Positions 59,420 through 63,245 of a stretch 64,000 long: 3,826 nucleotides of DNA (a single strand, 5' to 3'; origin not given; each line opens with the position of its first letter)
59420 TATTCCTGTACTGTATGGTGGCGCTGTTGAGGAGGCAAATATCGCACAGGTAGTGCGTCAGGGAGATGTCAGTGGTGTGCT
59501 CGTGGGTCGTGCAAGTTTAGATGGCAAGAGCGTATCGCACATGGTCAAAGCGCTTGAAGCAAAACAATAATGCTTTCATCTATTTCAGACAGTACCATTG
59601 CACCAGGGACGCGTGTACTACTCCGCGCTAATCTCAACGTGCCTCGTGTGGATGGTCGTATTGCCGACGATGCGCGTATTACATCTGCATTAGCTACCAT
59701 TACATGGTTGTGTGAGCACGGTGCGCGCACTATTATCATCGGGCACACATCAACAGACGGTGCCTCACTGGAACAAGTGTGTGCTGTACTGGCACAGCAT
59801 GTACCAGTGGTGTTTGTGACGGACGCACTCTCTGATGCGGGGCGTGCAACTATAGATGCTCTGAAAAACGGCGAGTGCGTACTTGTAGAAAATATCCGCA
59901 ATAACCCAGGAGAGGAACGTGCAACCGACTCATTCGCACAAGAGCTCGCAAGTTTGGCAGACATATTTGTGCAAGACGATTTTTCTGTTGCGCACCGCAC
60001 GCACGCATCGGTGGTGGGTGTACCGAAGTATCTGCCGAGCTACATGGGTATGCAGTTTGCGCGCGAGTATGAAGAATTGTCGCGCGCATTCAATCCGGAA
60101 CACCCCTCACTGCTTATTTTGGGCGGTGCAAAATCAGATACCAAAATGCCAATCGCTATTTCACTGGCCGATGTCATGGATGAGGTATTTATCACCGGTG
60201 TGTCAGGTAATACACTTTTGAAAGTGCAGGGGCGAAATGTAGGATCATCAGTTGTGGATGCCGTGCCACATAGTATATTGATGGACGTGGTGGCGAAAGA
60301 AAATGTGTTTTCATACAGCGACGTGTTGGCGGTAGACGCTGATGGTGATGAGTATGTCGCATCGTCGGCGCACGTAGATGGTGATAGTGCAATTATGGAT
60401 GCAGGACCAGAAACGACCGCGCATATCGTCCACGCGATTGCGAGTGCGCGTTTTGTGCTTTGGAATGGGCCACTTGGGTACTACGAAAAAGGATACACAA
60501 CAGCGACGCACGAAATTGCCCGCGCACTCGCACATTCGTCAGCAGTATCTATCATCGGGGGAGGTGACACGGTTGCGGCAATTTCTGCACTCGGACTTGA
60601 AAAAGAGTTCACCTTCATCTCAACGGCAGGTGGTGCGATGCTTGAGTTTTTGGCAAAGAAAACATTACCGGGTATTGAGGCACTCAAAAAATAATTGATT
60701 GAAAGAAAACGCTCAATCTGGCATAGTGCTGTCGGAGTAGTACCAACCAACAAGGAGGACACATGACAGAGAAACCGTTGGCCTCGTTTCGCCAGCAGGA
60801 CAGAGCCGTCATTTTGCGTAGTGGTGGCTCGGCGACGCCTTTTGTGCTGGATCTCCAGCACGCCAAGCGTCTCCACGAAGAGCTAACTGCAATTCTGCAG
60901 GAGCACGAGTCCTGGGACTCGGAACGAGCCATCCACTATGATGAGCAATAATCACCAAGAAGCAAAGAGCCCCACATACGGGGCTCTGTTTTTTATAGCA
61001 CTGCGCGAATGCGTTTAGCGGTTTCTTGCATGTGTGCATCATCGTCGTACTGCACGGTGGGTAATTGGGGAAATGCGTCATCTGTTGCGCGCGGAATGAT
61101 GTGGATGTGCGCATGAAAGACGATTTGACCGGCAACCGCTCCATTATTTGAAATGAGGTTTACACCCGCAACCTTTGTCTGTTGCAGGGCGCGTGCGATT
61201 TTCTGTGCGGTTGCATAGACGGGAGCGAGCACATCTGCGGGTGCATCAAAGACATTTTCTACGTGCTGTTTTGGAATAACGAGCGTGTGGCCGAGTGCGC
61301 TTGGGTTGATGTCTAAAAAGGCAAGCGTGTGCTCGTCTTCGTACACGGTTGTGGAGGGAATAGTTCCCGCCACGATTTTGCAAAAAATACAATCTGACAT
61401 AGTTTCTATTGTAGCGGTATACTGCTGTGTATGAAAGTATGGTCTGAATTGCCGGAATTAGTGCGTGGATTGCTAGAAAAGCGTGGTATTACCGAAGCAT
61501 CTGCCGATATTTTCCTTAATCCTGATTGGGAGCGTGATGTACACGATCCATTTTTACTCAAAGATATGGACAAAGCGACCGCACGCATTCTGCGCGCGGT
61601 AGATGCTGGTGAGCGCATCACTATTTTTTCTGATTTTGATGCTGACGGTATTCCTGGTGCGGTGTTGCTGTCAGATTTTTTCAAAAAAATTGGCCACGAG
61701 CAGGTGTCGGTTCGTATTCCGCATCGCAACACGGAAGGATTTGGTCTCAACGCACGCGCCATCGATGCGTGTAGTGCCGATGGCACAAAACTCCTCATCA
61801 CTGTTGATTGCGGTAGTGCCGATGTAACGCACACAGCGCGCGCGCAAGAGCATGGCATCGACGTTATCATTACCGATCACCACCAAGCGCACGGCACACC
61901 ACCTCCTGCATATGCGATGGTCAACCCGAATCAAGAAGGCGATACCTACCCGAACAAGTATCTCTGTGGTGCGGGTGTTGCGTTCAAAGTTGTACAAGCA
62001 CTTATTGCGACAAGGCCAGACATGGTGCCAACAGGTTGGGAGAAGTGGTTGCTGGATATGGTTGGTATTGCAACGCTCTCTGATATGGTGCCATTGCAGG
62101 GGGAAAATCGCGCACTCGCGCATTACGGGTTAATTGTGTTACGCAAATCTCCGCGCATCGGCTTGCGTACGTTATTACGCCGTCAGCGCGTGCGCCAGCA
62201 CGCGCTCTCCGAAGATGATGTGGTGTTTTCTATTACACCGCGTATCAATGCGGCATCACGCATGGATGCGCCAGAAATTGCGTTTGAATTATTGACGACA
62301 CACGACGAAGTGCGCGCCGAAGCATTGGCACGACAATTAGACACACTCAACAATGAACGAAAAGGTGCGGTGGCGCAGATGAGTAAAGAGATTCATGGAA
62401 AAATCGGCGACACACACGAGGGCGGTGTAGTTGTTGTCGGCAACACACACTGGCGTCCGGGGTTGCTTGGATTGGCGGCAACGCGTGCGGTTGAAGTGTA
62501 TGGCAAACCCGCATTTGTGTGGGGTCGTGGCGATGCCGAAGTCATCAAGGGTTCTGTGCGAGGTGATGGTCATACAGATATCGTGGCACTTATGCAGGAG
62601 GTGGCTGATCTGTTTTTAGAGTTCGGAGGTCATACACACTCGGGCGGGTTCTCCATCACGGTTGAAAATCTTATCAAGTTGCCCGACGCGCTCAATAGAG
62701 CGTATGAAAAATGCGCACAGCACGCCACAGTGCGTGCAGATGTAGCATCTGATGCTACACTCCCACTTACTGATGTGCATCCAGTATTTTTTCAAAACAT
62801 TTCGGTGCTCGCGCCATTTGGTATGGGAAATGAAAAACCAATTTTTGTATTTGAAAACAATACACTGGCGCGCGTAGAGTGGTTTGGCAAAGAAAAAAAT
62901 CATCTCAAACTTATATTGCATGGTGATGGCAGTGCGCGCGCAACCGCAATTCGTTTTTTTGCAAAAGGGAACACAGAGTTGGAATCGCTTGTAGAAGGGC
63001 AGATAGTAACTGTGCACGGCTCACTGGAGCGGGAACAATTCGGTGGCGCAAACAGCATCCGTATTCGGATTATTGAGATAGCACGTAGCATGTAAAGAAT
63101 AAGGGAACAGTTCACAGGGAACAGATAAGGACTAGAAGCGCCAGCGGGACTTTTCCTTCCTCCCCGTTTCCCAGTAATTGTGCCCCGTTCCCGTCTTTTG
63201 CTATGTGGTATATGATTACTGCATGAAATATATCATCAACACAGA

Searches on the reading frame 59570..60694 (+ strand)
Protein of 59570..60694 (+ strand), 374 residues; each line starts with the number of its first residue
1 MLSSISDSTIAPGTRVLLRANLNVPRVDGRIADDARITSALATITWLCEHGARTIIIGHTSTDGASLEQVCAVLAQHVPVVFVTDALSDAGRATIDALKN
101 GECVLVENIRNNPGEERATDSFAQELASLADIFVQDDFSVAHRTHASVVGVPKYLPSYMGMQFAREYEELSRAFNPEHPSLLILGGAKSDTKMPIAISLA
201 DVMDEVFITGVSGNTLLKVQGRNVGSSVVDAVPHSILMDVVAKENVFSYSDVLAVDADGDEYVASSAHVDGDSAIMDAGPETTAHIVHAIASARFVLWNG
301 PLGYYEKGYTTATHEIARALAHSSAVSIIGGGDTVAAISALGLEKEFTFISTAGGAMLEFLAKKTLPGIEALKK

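Call 52: search_protein_families(library=pfam, proteins=[window:59570-60694:+], max_evalue=0.00001)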
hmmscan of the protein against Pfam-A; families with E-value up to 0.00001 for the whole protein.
window:59570-60694:+ (374 aa): 1 family
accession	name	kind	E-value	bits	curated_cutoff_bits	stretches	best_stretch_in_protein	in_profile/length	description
PF00162.24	PGK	-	6.2e-95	318.8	27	1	12-363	7-378/379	Phosphoglycerate kinase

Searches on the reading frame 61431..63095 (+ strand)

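Call 52: search_protein_families(library=pfam, proteins=[window:61431-63095:+], max_evalue=0.00001)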
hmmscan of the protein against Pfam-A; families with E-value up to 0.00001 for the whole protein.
window:61431-63095:+ (554 aa): 3 families
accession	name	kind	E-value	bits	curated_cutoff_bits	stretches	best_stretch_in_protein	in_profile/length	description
PF01368.27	DHH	-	6.2e-21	75.4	28.1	1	62-194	1-104/125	DHH family, N-terminal domain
PF17768.7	RecJ_OB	-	4.5e-20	72.2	27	1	441-547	2-105/107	RecJ OB domain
PF02272.25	DHHA1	-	3e-07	31.3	25.9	1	333-425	4-100/102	DHHA1 domain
